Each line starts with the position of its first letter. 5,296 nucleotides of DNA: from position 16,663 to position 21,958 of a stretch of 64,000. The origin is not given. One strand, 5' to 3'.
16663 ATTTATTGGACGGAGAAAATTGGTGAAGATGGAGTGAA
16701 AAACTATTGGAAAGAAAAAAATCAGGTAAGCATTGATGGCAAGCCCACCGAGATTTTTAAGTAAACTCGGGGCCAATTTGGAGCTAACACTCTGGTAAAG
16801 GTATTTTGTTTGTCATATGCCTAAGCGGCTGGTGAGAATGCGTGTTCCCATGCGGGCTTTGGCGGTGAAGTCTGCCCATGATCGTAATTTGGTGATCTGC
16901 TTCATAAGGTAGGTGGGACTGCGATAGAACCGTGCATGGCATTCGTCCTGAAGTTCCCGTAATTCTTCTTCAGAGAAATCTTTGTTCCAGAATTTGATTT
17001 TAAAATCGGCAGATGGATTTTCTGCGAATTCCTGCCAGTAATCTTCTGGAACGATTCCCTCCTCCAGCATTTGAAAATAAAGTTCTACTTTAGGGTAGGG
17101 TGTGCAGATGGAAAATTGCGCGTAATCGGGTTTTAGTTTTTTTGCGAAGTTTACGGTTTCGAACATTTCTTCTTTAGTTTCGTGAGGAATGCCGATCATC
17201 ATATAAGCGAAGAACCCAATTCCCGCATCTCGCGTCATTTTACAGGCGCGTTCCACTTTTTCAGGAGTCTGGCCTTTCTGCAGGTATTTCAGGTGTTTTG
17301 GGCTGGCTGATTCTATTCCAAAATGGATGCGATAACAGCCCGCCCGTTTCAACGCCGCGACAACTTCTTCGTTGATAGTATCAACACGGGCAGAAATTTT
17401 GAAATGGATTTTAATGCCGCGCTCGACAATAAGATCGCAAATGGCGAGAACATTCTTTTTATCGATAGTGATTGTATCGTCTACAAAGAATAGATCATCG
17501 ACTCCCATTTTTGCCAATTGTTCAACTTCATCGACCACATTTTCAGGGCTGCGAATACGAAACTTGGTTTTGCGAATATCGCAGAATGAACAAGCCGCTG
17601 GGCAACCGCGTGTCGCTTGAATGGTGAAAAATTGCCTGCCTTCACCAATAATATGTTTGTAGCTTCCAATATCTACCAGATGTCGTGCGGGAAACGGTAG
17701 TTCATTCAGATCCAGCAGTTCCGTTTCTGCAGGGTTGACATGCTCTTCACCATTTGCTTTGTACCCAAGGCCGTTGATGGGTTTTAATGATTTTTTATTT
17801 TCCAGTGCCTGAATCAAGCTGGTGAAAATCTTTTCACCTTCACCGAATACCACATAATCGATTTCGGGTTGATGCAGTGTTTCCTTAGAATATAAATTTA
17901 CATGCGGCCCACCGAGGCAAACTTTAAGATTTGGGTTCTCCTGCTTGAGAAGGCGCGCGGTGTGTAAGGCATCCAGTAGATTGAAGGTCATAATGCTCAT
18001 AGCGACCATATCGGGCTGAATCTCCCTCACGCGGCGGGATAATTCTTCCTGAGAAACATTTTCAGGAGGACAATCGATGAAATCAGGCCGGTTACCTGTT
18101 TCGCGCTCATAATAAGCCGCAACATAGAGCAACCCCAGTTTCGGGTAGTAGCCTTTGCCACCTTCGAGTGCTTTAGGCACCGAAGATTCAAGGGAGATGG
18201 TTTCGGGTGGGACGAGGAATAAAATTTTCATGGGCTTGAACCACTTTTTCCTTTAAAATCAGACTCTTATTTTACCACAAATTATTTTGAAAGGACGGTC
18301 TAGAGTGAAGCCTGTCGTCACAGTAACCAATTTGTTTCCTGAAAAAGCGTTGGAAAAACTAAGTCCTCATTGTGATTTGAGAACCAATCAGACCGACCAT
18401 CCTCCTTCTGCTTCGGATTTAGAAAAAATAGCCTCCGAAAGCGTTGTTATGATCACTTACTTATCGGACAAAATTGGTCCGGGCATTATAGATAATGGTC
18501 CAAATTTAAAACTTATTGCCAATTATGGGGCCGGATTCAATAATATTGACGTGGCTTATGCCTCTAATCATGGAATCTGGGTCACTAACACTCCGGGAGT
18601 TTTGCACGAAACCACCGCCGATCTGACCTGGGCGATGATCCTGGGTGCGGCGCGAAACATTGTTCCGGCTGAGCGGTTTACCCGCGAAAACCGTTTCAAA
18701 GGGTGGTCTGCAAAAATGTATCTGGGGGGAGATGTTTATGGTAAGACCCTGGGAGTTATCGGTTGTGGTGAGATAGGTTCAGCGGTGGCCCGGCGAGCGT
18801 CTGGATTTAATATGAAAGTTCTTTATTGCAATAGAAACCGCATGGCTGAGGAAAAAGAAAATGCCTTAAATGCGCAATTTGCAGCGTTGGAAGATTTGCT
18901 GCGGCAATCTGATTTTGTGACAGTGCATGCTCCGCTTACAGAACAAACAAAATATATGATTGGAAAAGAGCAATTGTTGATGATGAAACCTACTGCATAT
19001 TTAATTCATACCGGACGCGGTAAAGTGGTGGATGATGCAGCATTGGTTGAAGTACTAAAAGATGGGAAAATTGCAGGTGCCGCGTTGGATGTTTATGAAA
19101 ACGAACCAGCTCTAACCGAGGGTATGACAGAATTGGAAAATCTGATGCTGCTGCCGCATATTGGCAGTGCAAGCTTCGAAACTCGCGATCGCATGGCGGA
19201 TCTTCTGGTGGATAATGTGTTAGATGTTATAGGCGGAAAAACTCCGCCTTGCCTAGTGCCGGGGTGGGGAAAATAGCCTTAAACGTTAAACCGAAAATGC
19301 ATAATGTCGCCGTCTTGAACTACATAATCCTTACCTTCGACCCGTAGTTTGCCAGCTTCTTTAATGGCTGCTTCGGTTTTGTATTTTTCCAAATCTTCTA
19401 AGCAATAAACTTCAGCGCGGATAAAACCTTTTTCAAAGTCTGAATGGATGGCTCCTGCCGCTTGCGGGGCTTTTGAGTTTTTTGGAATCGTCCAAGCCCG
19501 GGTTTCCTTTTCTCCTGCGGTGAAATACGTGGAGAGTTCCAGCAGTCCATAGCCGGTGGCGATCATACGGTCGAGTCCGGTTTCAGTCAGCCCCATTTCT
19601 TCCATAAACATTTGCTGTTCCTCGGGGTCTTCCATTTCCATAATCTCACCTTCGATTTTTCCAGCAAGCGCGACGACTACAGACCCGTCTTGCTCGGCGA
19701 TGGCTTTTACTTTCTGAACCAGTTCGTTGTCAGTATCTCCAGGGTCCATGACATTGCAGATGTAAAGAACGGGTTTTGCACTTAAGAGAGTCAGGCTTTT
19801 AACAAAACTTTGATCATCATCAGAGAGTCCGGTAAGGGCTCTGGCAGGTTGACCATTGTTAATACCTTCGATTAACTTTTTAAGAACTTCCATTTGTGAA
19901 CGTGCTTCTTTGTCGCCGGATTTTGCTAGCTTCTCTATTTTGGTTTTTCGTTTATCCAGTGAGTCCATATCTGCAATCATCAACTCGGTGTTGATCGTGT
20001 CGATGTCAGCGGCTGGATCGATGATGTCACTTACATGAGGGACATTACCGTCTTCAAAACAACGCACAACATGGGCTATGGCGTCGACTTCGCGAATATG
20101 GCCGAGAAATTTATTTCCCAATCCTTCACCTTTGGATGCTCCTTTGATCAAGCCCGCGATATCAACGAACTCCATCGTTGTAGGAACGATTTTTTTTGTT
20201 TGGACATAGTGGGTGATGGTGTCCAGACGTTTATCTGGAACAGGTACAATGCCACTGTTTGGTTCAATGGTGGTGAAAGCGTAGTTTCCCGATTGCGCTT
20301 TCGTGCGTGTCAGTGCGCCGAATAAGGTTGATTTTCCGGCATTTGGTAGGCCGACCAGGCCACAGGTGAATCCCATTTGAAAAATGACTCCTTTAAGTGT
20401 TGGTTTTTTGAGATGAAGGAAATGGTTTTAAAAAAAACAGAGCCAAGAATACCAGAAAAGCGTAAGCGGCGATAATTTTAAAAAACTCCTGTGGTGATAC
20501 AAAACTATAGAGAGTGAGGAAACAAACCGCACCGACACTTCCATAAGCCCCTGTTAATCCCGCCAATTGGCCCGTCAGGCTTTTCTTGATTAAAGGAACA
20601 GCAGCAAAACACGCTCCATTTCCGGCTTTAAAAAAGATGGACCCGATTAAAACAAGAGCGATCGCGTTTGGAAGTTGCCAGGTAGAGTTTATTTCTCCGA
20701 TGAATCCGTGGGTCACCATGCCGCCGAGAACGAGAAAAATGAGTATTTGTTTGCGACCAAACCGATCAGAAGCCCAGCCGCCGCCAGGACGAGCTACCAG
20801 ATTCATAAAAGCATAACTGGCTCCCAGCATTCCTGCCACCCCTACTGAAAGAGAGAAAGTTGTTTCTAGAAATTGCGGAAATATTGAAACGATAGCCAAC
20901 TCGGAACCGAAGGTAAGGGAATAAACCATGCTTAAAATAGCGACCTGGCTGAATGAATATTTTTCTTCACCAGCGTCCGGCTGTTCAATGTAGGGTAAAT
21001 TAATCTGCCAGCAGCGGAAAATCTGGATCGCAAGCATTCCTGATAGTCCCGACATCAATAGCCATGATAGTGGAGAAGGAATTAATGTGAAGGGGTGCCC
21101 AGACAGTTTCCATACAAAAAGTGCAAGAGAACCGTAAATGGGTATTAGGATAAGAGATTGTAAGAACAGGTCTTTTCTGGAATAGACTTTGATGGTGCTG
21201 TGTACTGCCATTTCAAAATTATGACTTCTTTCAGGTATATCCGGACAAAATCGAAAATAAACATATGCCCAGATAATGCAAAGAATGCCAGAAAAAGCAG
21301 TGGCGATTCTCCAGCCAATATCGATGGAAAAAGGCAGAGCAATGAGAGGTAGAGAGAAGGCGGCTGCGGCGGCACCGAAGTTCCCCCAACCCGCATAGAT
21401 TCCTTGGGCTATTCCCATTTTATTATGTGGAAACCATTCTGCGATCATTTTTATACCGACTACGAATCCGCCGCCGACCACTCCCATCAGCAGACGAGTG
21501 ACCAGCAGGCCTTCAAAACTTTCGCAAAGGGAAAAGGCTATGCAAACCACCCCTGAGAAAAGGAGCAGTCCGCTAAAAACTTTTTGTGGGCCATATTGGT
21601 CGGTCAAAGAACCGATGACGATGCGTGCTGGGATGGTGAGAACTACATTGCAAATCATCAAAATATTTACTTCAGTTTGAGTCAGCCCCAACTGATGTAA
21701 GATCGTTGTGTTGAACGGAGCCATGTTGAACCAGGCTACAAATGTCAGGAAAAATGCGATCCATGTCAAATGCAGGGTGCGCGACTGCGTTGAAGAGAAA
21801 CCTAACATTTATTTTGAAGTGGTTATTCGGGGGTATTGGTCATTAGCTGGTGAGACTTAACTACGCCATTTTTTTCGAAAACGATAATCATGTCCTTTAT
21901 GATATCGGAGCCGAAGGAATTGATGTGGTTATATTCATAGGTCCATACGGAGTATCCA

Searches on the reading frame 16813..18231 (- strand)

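Call 65: search_protein_families(library=ncbifam, proteins=[window:16813-18231:-], max_evalue=1e-15)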
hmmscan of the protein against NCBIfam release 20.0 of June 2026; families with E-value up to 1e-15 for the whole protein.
window:16813-18231:- (472 aa): 18 families
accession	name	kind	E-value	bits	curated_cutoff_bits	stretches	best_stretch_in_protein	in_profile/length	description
TIGR02026.1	BchE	equivalog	1.4e-60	205.5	481.35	1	27-398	18-396/497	magnesium-protoporphyrin IX monomethyl ester anaerobic oxidative cyclase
TIGR03471.1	HpnJ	equivalog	5.3e-54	183.9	577.6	1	51-449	49-446/472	hopanoid biosynthesis associated radical SAM protein HpnJ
NF050148.1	rSAM_ApyD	equivalog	4.6e-45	154.2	750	1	66-386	68-391/645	RiPP biosynthesis radical SAM protein ApyD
TIGR04479.1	bcpD_PhpK_rSAM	subfamily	3.5e-42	144.4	600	1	31-370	72-413/504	PhpK family radical SAM P-methyltransferase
NF038361.1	rSAM_Sden_1168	equivalog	9.9e-41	139.9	575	1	59-394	127-479/560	Sden_1168 family B12-binding radical SAM P-methyltransferase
TIGR04072.2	rSAM_ladder_B12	equivalog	5.1e-39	134.1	360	1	29-396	17-380/443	lipid biosynthesis B12-binding/radical SAM protein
TIGR04367.1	HpnR_B12_rSAM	equivalog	1.9e-36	125.7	650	1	32-385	23-370/490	hopanoid C-3 methylase HpnR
TIGR04014.1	B12_SAM_MJ_0865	equivalog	2.5e-34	118.8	360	1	62-439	28-401/434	methyl-coenzyme M reductase glutamine C-methyltransferase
TIGR03975.1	rSAM_ocin_1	subfamily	3.1e-34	118.5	281.85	1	63-365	119-429/606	RiPP maturation radical SAM C-methyltransferase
TIGR04385.1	B12_rSAM_cofa1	equivalog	5.2e-34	118.2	450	1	32-365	21-363/438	B12 lower ligand biosynthesis radical SAM protein BzaD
TIGR04013.1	B12_SAM_MJ_1487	hypoth_equivalog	3.8e-32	111.6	251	1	61-367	31-334/382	TIGR04013 family B12-binding domain/radical SAM domain-containing protein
TIGR04295.1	B12_rSAM_oligo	hypoth_equivalog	6.8e-30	104.1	400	1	38-319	31-314/422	TIGR04295 family B12-binding domain-containing radical SAM protein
NF033070.1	rSAM_AprD4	equivalog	2e-29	102.8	500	1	172-397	167-399/456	AprD4 family radical SAM diol-dehydratase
NF040546.1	rSAM_CUAEP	equivalog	1.4e-22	80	500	1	42-364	23-339/468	CUAEP/CCAEP-tail radical SAM (seleno)protein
NF033712.0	B12_rSAM_KedN5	subfamily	1.9e-22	79.2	700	1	68-266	58-263/624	KedN5 family methylcobalamin-dependent radical SAM C-methyltransferase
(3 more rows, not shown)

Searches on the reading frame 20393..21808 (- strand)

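Call 8: search_protein_families(library=ncbifam, proteins=[window:20393-21808:-])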
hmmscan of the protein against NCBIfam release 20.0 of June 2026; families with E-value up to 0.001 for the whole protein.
window:20393-21808:- (471 aa): 18 families
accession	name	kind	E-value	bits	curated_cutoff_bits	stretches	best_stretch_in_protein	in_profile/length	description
TIGR00886.1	2A0108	subfamily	5.6e-86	288.9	311.7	1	10-427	1-368/368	NarK family nitrate/nitrite MFS transporter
TIGR00881.1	2A0104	subfamily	5.5e-18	65.1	407.75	1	16-193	1-176/379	phosphoglycerate transporter protein PgtP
TIGR00893.1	2A0114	subfamily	6e-16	58.4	395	1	18-198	2-179/399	D-galactonate transporter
NF049980.1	SfMCT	equivalog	1.5e-12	46.9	320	2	29-183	21-172/378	L-lactate MFS transporter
TIGR00895.1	2A0115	subfamily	3.3e-12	46.1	418.55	2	6-189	13-193/398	aromatic acid/H+ symport family MFS transporter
NF008586.0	PRK11551.1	equivalog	2.2e-09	36.8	410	1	36-196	41-198/406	3-(3-hydroxy-phenyl)propionate transporter MhpT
TIGR00891.1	2A0112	subfamily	5.8e-07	28.9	552.9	1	7-365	9-317/405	sialate:H+ symport family MFS transporter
NF047787.1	PhglyTportPgtP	equivalog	6.1e-07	28.6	750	1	17-187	32-207/451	phosphoglycerate transporter PgtP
NF012174.0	tet_MFS_A_B_C_D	equivalog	8.7e-07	28.1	475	1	306-377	21-94/382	Tet(A)/Tet(B)/Tet(C) family tetracycline efflux MFS transporter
NF053757.1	BclibactTpBcbE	equivalog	8.8e-07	28.2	600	1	289-407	5-120/394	bacillibactin exporter BcbE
TIGR00880.1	2_A_01_02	superfamily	1.4e-06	28.5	131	1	61-189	14-139/141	multidrug resistance protein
TIGR00890.1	2A0111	subfamily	4.8e-06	25.8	374.85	1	16-179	9-168/377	oxalate/formate antiport family MFS transporter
NF045684.1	tet_MFS_65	exception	7.9e-06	25.3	800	0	324-385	36-97/383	tetracycline efflux MFS transporter Tet(65)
NF007372.0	PRK09874.1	equivalog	7.9e-06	25.2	571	1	9-189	13-199/408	multidrug efflux MFS transporter MdtG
TIGR00898.1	2A0119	subfamily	2.7e-05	23.2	550.75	0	63-186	144-261/506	cation transport protein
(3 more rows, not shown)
